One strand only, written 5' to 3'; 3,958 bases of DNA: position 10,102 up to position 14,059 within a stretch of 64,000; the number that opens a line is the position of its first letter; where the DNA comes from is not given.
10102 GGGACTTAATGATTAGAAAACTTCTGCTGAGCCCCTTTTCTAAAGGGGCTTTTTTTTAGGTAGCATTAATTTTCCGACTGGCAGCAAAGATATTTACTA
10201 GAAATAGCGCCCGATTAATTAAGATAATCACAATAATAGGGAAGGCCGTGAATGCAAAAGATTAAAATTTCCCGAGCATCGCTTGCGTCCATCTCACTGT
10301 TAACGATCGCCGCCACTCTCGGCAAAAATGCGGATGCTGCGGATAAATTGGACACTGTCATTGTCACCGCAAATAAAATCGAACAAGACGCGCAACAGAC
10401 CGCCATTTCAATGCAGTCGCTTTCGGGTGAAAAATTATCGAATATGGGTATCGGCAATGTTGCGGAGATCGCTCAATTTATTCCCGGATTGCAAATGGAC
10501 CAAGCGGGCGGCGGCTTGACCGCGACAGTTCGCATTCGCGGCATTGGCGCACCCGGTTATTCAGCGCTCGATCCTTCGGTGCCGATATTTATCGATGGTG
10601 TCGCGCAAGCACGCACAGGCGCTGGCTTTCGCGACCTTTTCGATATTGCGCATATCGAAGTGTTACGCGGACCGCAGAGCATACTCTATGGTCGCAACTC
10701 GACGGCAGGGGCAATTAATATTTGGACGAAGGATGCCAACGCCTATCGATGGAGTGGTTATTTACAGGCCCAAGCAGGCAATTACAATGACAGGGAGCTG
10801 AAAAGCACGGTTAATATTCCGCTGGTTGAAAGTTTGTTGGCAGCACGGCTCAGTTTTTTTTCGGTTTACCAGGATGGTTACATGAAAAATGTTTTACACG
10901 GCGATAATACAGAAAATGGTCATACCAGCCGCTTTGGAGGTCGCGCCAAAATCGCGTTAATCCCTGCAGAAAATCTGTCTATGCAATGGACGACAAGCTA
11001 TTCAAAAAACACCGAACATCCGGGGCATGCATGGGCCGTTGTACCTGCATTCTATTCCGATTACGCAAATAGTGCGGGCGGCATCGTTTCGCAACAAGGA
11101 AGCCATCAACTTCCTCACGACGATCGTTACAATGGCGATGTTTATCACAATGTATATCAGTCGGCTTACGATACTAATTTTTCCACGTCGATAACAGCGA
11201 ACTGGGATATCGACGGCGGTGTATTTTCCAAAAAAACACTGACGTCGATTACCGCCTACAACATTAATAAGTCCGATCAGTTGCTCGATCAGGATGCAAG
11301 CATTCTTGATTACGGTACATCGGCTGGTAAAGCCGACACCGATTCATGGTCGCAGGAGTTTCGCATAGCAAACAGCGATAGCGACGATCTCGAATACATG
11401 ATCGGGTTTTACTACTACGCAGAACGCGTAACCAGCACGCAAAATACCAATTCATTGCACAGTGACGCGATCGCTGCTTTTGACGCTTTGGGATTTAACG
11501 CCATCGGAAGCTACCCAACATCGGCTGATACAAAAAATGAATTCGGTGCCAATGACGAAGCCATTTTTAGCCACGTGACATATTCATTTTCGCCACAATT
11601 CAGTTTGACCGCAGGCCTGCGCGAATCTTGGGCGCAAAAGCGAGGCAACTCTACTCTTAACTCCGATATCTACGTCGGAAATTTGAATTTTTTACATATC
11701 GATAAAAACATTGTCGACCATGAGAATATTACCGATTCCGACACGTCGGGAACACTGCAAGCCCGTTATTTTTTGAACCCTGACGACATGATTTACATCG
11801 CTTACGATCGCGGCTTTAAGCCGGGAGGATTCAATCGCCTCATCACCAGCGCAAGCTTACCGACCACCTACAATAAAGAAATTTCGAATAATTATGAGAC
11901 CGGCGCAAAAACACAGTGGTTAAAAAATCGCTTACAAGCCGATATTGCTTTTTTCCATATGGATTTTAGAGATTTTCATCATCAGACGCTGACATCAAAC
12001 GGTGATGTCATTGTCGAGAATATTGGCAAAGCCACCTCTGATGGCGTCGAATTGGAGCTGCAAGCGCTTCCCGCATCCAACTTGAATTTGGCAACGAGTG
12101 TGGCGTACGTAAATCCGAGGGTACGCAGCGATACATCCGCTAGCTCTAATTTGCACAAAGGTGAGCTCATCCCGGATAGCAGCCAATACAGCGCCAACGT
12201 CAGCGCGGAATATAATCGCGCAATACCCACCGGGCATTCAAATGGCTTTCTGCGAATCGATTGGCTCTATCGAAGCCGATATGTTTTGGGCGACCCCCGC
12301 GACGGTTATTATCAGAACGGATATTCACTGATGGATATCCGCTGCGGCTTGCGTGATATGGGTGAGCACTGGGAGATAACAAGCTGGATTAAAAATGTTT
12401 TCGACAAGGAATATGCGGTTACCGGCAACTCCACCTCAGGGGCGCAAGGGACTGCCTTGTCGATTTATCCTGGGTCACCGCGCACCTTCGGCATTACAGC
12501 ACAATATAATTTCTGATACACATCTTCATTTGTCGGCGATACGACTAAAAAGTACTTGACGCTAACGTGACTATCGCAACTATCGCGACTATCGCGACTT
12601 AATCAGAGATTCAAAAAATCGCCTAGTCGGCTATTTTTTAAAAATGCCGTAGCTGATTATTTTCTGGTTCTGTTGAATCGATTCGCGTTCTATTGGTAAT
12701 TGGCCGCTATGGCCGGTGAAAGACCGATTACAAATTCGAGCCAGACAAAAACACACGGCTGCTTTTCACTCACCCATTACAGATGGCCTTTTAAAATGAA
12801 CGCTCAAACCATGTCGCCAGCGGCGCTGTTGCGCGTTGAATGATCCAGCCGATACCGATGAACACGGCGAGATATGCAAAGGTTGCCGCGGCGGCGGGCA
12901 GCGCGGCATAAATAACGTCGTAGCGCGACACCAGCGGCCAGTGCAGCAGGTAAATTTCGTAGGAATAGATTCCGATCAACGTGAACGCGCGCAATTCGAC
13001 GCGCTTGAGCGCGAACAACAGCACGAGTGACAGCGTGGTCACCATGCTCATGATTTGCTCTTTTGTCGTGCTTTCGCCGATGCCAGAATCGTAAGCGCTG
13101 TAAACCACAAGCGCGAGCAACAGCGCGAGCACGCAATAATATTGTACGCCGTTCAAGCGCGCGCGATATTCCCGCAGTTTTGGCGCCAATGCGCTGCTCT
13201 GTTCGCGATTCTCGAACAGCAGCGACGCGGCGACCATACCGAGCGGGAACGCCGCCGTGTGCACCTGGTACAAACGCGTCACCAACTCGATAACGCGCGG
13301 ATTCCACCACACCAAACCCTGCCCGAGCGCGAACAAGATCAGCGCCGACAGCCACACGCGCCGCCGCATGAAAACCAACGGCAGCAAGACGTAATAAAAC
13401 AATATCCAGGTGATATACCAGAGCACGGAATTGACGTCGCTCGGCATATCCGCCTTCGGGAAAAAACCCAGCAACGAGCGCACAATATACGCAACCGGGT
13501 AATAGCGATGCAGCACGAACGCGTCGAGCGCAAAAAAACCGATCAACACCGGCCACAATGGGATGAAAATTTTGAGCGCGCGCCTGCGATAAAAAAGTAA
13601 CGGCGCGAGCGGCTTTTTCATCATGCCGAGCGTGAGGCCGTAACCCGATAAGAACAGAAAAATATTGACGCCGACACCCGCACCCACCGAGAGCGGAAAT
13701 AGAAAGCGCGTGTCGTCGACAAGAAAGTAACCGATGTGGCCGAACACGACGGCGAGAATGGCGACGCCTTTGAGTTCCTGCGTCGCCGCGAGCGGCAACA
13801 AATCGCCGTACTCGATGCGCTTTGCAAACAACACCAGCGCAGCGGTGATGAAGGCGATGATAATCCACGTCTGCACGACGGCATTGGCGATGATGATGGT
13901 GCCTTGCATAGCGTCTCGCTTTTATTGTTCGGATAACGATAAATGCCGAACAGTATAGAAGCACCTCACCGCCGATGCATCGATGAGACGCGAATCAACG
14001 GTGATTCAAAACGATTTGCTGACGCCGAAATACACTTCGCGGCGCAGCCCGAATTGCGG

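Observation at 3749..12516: Uncharacterised envelope module: two-component system, tandem duplicated Cys-rich beta-propeller exoproteins and a TonB-dependent receptor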

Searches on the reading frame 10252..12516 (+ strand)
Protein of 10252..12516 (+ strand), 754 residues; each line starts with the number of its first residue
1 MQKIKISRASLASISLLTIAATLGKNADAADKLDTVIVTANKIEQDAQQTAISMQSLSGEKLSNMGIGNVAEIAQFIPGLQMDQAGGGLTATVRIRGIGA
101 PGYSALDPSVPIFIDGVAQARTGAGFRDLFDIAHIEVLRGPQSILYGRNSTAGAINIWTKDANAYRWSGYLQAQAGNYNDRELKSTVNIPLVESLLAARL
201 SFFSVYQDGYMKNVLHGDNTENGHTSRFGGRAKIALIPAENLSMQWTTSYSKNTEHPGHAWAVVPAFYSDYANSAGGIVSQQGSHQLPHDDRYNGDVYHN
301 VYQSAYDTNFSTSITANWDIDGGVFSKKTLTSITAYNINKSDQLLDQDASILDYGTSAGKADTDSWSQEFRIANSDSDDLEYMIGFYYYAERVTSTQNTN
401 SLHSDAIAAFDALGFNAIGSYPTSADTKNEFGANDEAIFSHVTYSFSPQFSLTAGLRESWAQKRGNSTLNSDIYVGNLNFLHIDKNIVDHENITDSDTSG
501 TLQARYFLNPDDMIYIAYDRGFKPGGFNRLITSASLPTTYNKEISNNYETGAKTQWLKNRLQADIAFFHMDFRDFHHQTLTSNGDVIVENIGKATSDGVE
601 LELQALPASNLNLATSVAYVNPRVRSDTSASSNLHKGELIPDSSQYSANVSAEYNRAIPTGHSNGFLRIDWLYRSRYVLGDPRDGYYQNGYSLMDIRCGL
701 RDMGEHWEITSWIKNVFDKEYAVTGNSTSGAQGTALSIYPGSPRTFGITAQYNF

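Call 6: search_protein_families(library=pfam, proteins=[window:10252-12516:+], max_evalue=0.01)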
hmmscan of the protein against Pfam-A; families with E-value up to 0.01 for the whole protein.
window:10252-12516:+ (754 aa): 2 families
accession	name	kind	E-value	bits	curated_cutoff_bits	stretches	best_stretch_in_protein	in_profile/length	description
PF00593.30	TonB_dep_Rec_b-barrel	-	1.1e-30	108.4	27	1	282-716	36-436/436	TonB dependent receptor-like, beta-barrel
PF07715.20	Plug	-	9.1e-20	71.6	23.9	1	47-154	2-107/107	TonB-dependent Receptor Plug Domain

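Call 8: search_protein_families(library=ncbifam, proteins=[window:10252-12516:+], max_evalue=1)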
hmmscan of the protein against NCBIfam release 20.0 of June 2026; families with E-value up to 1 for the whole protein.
window:10252-12516:+ (754 aa): 22 families
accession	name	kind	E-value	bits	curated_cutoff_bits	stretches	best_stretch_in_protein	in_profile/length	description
TIGR01783.1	TonB-siderophor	subfamily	1.8e-43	149.1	223.5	1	55-754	7-649/649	TonB-dependent siderophore receptor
TIGR01785.1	TonB-hemin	subfamily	1.8e-19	69.6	316.85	1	33-754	1-677/677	TonB-dependent heme/hemoglobin receptor family protein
TIGR01779.1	TonB-B12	equivalog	3.2e-19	68.9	599.7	2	8-189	3-182/614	TonB-dependent vitamin B12 receptor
NF050067.1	TonBEntbctnRecCfrA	equivalog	3.3e-17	62.1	1200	2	21-184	14-181/698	TonB-dependent ferric enterobactin receptor CfrA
NF010010.0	PRK13483.1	equivalog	1.5e-15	56.3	927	2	12-182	10-184/660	ligand-gated channel protein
NF053590.1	TonB_dep_TOL0244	equivalog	1.9e-15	56.6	645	2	34-177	11-156/604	TOL_0244 family TonB-dependent receptor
NF041535.1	TonB_rec_PqqU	equivalog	3.5e-15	55.3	1200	2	503-752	427-673/676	TonB-dependent receptor PqqU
NF007926.1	PRK10641.1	equivalog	1.6e-14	53.4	836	2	14-344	8-326/617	TonB-dependent vitamin B12 receptor BtuB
NF047944.1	FoxamRcptFoxA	equivalog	3e-14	52.3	1300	2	14-209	11-212/697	ferrioxamine B receptor FoxA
TIGR01786.1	TonB-hemlactrns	subfamily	6.9e-14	51.1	323.75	1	34-163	1-137/719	TonB-dependent hemoglobin/transferrin/lactoferrin family receptor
NF010011.0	PRK13484.1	equivalog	8.5e-14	50.7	1197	2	12-173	9-172/682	IreA family TonB-dependent siderophore receptor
NF007349.0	PRK09840.1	equivalog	5.7e-13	47.7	686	1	27-754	48-760/760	catecholate siderophore receptor Fiu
NF010038.0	PRK13513.1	equivalog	4.8e-12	45.2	942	1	7-182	9-186/659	ligand-gated channel protein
NF007478.2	PRK10064.1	equivalog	5.9e-12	44.6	745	1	18-188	16-185/663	catecholate siderophore receptor CirA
NF010651.0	PRK14050.1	equivalog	6.9e-12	44.3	884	2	527-724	520-707/730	TonB-dependent siderophore receptor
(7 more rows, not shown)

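Call 58: find_related_loci(query=window:10252-12513:+, collection=metagenome_contigs, flank=8000)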
Query window:10252-12513:+ (754 aa) in metagenome_contigs; peptide patterns used: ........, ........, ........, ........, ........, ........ (x = any residue, [..] = any of these).
75 stretches matched a pattern, but none encodes a relative of the query by tblastn (E <= 1e-3).

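Call 59: find_homologous_proteins(query=window:10252-12513:+, max_evalue=1e-20)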
Query window:10252-12513:+ (754 aa): 2943 proteins with E <= 1e-20 among 8000 candidates; the best 120 are listed.
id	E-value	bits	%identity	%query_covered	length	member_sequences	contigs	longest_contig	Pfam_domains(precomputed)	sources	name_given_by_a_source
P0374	0.0e+0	1708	100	100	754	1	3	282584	PF07715.21,PF00593.31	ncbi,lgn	-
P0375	7.7e-266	902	55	99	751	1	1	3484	PF07715.21,PF00593.31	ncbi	-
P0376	1.2e-250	852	52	99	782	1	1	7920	PF07715.21,PF00593.31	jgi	jgi:iron complex outermembrane receptor protein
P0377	2.9e-245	834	53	96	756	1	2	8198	PF07715.21,PF00593.31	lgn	-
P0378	1.2e-242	826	52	100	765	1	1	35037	PF07715.21,PF00593.31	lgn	-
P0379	5.1e-242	824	52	98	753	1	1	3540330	PF07715.21,PF00593.31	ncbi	ncbi:MAG: TonB-dependent receptor [Spongiibacteraceae bacterium]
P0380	2.8e-237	808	52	96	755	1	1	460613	PF07715.21,PF00593.31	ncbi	-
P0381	2.2e-235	802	51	98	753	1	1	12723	PF07715.21,PF00593.31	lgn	-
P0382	9.3e-233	793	52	98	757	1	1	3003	PF07715.21,PF00593.31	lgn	-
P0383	3.3e-229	781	50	100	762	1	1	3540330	PF07715.21,PF00593.31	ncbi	ncbi:MAG: TonB-dependent receptor [Spongiibacteraceae bacterium]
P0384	1.1e-222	760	48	98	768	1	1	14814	PF07715.21,PF00593.31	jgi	jgi:iron complex outermembrane receptor protein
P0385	2.4e-218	745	49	98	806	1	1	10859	PF07715.21,PF00593.31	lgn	-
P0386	1.7e-211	723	48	97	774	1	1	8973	PF07715.21,PF00593.31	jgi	jgi:iron complex outermembrane receptor protein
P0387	2.2e-210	719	47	100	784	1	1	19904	PF07715.21,PF00593.31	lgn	-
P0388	7.5e-207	707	47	99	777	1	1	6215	PF07715.21,PF00593.31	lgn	-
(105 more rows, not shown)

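Call 60: find_encoding_contigs(protein=P0379, flank=10000, max_places=2)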
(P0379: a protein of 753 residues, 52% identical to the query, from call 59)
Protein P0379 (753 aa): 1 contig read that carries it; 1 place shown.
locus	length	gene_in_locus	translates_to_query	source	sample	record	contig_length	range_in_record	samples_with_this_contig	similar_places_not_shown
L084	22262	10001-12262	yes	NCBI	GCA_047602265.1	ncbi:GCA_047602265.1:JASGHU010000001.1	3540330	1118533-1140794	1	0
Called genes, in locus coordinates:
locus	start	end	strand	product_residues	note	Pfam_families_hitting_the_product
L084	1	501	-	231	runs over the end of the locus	PF04463:2-thiour_desulf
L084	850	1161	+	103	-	PF20661:SutA-RBD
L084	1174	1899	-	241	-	PF00702:Hydrolase, PF13419:HAD_2, PF13242:Hydrolase_like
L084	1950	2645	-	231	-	PF04340:DUF484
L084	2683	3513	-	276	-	PF01678:DAP_epimerase, PF02567:PhzC-PhzF, PF01678:DAP_epimerase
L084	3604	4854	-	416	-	PF00278:Orn_DAP_Arg_deC, PF01168:Ala_racemase_N (weak), PF02784:Orn_Arg_deC_N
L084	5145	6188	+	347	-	PF11383:DUF3187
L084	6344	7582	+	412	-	PF02515:CoA_transf_3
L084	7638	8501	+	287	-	PF01557:FAA_hydrolase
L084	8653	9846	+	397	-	PF04909:Amidohydro_2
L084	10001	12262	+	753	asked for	PF07715:Plug, PF00593:TonB_dep_Rec_b-barrel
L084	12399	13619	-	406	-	PF00355:Rieske, PF00848:Ring_hydroxyl_A, PF19112:VanA_C (faint)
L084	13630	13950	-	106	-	-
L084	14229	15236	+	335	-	PF12852:Cupin_6, PF00165:HTH_AraC (weak), PF12833:HTH_18, PF00165:HTH_AraC (weak)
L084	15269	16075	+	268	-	PF00106:adh_short, PF01370:Epimerase (weak), PF13561:adh_short_C2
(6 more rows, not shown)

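Call 61: find_encoding_contigs(protein=P0383, flank=10000, max_places=2)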
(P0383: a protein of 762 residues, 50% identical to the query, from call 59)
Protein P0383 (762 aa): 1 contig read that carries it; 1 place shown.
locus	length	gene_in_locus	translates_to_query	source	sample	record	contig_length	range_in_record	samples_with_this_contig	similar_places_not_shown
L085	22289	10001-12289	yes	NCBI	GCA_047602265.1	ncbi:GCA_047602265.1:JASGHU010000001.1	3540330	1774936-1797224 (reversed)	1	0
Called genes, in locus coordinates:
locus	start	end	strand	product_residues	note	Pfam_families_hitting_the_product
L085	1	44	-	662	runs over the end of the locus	PF02463:SMC_N, PF13175:AAA_15 (weak), PF13304:AAA_21, PF13175:AAA_15, PF20469:OLD-like_TOPRIM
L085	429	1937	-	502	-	PF00501:AMP-binding, PF13193:AMP-binding_C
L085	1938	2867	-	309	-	PF01613:Flavin_Reduct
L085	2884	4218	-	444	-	PF00067:p450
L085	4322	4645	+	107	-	PF00111:Fer2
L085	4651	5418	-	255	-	PF00106:adh_short, PF13561:adh_short_C2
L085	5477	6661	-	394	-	PF22691:Thiolase_C_1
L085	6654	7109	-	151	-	PF12172:zf-ChsH2, PF01796:OB_ChsH2_C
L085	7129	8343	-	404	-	PF02515:CoA_transf_3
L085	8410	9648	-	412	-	PF04909:Amidohydro_2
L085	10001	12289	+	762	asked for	PF07715:Plug, PF00593:TonB_dep_Rec_b-barrel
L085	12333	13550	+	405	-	PF07690:MFS_1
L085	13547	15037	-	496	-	PF01336:tRNA_anti-codon, PF00152:tRNA-synt_2, PF01409:tRNA-synt_2d (faint)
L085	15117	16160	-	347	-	PF03462:PCRF, PF00472:RF-1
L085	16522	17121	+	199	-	-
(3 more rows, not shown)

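Call 62: find_encoding_contigs(protein=P0378, flank=10000, max_places=2)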
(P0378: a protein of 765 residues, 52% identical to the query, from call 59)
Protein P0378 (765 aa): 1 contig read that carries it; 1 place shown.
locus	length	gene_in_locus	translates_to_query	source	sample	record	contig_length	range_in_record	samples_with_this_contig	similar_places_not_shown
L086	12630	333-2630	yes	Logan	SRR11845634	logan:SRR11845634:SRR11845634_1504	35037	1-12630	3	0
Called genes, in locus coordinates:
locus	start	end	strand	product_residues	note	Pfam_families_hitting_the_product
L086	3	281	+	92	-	?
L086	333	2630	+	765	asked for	PF07715:Plug, PF00593:TonB_dep_Rec_b-barrel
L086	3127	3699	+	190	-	-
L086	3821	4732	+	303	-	PF09339:HTH_IclR (faint), PF01614:IclR_C (faint)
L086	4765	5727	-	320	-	PF12852:Cupin_6, PF07883:Cupin_2, PF00165:HTH_AraC (weak), PF12833:HTH_18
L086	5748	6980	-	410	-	-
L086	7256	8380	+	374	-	PF08240:ADH_N, PF00107:ADH_zinc_N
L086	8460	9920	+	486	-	PF00171:Aldedh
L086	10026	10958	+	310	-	PF02627:CMD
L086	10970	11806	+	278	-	PF02668:TauD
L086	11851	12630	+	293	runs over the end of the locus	PF05853:BKACE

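Call 63: find_encoding_contigs(protein=P0380, flank=10000, max_places=2)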
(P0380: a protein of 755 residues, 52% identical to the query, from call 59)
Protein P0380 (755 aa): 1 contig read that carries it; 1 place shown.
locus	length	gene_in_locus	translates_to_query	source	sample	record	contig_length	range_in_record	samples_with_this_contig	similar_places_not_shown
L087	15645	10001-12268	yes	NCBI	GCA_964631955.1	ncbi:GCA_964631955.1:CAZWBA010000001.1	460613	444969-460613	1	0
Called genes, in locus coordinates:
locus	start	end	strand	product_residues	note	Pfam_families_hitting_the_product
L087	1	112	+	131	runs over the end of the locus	PF14552:Tautomerase_2, PF01361:Tautomerase (weak)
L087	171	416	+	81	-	-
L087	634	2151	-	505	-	PF00501:AMP-binding, PF13193:AMP-binding_C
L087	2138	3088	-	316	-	PF01613:Flavin_Reduct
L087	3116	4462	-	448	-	PF00067:p450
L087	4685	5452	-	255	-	PF00106:adh_short, PF13561:adh_short_C2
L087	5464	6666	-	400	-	PF22691:Thiolase_C_1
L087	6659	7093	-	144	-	PF12172:zf-ChsH2 (weak), PF01796:OB_ChsH2_C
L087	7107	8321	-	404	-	PF02515:CoA_transf_3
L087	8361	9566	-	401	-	PF04909:Amidohydro_2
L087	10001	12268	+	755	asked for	PF07715:Plug, PF00593:TonB_dep_Rec_b-barrel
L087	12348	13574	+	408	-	PF07690:MFS_1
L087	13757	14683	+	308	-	PF00005:ABC_tran, PF13304:AAA_21 (weak)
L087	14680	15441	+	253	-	PF01061:ABC2_membrane, PF12698:ABC2_membrane_3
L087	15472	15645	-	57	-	?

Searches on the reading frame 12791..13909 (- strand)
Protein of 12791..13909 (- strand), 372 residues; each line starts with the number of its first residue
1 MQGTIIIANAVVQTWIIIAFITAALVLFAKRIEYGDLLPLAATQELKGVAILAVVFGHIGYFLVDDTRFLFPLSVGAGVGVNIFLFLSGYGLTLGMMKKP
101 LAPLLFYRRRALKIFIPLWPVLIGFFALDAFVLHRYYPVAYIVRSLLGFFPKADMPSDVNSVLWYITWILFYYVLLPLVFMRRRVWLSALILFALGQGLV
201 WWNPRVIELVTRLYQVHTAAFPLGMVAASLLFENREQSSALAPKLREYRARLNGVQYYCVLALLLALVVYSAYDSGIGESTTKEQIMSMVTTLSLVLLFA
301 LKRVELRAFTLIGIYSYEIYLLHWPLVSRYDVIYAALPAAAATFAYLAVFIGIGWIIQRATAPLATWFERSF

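Call 6: search_protein_families(library=pfam, proteins=[window:12791-13909:-], max_evalue=0.01)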
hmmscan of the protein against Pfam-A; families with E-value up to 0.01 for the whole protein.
window:12791-13909:- (372 aa): 1 family
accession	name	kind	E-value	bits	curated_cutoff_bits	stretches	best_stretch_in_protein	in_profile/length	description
PF01757.29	Acyl_transf_3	-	1.1e-24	87.5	31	1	46-357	7-324/326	Acyltransferase domain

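Call 82: search_protein_families(library=ncbifam, proteins=[window:12791-13909:-], max_evalue=0.00001)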
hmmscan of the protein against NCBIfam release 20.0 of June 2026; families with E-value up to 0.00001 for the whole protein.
window:12791-13909:- (372 aa): 0 families
